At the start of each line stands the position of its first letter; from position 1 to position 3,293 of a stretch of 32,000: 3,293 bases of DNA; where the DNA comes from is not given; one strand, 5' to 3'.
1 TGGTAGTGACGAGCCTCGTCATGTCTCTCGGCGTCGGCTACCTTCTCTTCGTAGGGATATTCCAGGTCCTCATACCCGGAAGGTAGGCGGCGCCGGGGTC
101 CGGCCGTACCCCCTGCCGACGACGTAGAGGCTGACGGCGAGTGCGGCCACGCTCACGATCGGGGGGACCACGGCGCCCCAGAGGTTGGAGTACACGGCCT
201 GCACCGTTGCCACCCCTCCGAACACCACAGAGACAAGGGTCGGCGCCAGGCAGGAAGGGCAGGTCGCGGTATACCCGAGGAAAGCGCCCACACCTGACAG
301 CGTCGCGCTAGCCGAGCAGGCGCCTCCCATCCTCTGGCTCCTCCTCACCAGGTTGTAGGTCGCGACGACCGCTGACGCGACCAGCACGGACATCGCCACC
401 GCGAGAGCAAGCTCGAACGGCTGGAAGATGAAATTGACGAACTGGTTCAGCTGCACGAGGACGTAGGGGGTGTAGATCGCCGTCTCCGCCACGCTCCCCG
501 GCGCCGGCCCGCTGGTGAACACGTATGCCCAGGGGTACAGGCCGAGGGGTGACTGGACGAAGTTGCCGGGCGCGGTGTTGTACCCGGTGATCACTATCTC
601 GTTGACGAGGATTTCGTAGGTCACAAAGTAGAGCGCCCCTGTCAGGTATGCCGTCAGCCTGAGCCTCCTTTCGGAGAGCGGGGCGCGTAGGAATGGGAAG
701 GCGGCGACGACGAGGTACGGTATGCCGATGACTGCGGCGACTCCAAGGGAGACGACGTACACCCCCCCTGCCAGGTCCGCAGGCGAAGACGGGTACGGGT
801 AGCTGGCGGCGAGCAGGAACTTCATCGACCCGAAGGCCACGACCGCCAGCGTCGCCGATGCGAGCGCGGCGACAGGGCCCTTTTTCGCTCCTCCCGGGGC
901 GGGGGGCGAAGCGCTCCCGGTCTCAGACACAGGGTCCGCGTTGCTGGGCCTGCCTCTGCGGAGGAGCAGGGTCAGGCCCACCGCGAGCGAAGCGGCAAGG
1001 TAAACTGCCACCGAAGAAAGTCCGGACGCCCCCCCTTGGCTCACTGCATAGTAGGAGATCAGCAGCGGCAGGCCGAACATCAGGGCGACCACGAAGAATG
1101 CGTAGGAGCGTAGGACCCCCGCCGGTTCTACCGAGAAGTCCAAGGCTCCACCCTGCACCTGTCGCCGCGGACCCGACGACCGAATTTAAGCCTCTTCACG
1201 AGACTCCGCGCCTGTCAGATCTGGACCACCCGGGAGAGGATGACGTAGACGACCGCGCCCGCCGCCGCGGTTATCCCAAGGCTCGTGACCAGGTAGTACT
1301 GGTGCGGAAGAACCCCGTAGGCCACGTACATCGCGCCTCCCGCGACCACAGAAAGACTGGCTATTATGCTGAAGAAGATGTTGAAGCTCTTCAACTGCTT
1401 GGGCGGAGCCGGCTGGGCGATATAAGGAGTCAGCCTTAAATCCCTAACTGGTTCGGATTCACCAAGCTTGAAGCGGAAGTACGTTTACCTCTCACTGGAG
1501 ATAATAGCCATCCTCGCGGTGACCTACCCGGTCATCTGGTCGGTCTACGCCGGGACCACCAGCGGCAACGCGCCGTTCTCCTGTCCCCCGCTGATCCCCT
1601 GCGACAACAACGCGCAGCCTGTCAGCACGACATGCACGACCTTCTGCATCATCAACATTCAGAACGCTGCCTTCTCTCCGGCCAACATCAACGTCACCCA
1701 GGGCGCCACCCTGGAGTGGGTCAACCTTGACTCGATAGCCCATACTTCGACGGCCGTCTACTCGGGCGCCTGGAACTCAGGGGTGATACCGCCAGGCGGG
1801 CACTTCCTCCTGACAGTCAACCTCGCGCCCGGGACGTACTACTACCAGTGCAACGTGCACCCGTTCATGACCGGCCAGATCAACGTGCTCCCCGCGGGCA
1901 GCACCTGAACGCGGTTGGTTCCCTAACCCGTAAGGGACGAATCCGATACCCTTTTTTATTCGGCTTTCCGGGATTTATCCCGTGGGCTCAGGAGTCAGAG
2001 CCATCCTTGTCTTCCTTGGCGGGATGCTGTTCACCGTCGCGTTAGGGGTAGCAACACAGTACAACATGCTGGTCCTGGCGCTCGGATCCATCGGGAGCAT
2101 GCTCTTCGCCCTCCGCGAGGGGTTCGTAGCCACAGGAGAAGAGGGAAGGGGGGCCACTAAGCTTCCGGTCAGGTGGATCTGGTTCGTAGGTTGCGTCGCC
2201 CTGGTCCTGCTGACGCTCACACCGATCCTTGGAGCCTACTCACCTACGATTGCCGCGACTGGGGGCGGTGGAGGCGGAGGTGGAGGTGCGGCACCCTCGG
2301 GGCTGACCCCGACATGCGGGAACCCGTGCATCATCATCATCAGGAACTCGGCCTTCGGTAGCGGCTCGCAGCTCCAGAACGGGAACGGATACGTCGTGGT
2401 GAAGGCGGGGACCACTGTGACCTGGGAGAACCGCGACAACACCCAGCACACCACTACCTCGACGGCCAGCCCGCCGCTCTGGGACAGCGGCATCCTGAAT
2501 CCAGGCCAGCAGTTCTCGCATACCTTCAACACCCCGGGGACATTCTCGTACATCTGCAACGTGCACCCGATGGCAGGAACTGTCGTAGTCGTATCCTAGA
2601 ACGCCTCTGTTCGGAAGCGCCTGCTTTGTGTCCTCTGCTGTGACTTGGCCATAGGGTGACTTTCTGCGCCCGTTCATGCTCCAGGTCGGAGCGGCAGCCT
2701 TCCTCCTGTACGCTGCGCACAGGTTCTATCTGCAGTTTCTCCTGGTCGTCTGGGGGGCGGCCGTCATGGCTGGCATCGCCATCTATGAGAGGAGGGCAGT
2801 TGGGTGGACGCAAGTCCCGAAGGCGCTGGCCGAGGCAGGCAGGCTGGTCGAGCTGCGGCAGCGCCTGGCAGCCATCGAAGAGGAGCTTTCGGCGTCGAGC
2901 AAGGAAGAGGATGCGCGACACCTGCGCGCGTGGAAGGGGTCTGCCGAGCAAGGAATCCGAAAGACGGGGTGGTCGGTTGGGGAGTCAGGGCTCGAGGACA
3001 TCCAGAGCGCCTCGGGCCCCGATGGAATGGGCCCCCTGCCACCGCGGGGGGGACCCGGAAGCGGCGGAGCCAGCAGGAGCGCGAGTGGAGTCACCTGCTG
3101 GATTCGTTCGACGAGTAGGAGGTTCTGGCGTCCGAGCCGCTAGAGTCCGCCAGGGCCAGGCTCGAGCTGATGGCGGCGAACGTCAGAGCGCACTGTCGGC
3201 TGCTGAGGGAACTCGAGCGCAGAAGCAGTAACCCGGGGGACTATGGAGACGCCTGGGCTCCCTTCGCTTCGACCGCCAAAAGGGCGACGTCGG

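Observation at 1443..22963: Recurring 6-2-6 palindrome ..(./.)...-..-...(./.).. in seven intergenic regions of the copper/respiratory island: candidate operator of an undescribed regulon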

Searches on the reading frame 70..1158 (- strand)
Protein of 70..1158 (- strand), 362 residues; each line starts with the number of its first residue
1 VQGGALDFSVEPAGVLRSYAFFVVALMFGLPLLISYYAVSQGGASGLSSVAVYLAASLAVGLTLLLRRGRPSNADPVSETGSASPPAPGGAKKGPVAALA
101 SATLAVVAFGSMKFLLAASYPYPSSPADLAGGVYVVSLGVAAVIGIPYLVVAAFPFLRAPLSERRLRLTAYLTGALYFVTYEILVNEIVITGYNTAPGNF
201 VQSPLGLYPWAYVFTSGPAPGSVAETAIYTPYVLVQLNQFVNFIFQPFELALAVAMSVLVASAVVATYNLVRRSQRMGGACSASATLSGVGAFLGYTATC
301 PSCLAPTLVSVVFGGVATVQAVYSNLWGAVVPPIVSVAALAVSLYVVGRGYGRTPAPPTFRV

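Call 18: find_encoding_contigs(protein=window:70-1158:-, flank=10000, max_places=4)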
Protein window:70-1158:- (362 aa): 1 contig read that carries it; 1 place shown.
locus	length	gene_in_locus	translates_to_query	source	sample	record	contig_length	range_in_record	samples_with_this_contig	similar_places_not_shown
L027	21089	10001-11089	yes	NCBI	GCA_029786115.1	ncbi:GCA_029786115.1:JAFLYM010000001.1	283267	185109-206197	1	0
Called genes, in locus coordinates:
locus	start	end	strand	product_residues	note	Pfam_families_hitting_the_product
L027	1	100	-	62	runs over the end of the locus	-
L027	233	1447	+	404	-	-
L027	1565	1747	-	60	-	-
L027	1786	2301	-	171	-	-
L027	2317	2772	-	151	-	PF10604:Polyketide_cyc2, PF03364:Polyketide_cyc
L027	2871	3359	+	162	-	PF02628:COX15-CtaA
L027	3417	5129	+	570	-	PF08450:SGL (faint), PF24684:Vgb_lyase, PF01436:NHL (faint), PF06739:SBBP (faint), PF07494:Reg_prop (faint), PF24684:Vgb_lyase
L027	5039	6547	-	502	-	PF08450:SGL (faint), PF24684:Vgb_lyase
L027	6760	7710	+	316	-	PF13473:Cupredoxin_1 (faint)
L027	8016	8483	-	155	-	-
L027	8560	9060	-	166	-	PF00127:Copper-bind (faint), PF13473:Cupredoxin_1 (weak)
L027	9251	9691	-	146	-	PF13473:Cupredoxin_1, PF00127:Copper-bind (faint)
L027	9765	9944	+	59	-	-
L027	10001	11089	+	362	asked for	-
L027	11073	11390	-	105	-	-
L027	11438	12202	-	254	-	-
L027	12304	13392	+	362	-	PF00579:tRNA-synt_1b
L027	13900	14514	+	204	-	PF01871:AMMECR1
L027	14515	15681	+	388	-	PF13528:Glyco_trans_1_3 (weak), PF04101:Glyco_tran_28_C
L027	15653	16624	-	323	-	-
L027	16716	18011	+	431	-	PF01336:tRNA_anti-codon, PF00152:tRNA-synt_2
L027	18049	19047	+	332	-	PF14520:HHH_5 (weak), PF00154:RecA_N, PF13481:AAA_25 (faint), PF06745:ATPase (weak), PF08423:Rad51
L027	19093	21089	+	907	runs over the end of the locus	-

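Call 58: search_protein_families(library=pfam, proteins=[L027:11438-12202:-, L027:11073-11390:-, L027:15653-16624:-], max_evalue=1)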
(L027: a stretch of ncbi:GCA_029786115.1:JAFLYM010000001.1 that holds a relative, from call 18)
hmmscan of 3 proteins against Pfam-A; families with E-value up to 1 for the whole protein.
L027:11438-12202:- (254 aa): 0 families

L027:11073-11390:- (105 aa): 0 families

L027:15653-16624:- (323 aa): 3 families
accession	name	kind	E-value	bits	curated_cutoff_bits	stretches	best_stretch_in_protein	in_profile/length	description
PF02568.20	ThiI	-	0.0021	18.2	20.5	1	163-202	3-45/197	Thiamine biosynthesis protein (ThiI)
PF22072.2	FAP42_B3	-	0.032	14.7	27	1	174-232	29-87/156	FAP42 domain B3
PF13660.11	DUF4147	-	0.15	11.9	23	1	117-233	7-128/234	Domain of unknown function (DUF4147)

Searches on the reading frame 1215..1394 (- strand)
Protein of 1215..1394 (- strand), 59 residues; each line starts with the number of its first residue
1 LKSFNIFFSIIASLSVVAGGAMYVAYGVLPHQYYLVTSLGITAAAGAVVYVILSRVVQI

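Call 24: search_protein_families(library=pfam, proteins=[window:1215-1394:-], max_evalue=0.1)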
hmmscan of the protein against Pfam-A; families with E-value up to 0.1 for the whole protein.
window:1215-1394:- (59 aa): 1 family
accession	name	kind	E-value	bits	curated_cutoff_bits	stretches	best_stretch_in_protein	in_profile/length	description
PF00746.26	Gram_pos_anchor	-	0.0017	18.7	20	0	4-24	16-36/43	LPXTG cell wall anchor motif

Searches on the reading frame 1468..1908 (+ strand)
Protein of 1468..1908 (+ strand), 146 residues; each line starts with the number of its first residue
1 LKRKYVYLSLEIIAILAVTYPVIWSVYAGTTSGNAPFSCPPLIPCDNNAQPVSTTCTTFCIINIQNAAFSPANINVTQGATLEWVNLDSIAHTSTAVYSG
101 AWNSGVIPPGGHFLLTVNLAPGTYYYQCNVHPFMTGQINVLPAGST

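Call 8: search_protein_families(library=pfam, proteins=[window:1468-1908:+], max_evalue=0.01)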
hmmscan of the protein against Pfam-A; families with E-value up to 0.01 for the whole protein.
window:1468-1908:+ (146 aa): 2 families
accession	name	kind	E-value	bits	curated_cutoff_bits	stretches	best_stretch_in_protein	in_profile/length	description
PF13473.12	Cupredoxin_1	-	1.1e-08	35.5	27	1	61-138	24-102/104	Cupredoxin-like domain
PF00127.26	Copper-bind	-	1.4e-06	29.1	21.2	1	65-140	10-98/99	Copper binding proteins, plastocyanin/azurin family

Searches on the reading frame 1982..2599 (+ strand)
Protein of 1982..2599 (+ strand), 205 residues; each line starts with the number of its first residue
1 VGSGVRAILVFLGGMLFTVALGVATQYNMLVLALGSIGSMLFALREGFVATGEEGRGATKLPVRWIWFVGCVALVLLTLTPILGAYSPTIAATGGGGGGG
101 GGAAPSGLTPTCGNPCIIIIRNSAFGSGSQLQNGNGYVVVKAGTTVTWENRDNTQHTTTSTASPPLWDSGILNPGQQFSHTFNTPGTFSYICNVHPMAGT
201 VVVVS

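Call 8: search_protein_families(library=pfam, proteins=[window:1982-2599:+], max_evalue=0.01)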
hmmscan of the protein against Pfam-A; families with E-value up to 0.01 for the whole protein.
window:1982-2599:+ (205 aa): 2 families
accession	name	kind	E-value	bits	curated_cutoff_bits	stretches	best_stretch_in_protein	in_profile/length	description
PF00127.26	Copper-bind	-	2.3e-06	28.3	21.2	1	134-203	15-98/99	Copper binding proteins, plastocyanin/azurin family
PF13473.12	Cupredoxin_1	-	3.8e-06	27.3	27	1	138-203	37-104/104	Cupredoxin-like domain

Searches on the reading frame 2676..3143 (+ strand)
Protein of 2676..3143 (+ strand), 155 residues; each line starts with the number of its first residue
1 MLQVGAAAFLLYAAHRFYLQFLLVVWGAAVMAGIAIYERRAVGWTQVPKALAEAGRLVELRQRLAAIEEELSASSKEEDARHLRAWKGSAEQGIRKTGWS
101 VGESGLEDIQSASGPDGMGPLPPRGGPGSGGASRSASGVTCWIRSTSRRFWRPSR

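Call 24: search_protein_families(library=pfam, proteins=[window:2676-3143:+], max_evalue=0.1)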
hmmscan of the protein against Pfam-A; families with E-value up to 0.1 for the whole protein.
window:2676-3143:+ (155 aa): 0 families

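Call 25: search_protein_families(library=ncbifam, proteins=[window:2676-3143:+], max_evalue=0.01)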
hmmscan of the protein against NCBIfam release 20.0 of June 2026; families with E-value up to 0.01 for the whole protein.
window:2676-3143:+ (155 aa): 0 families
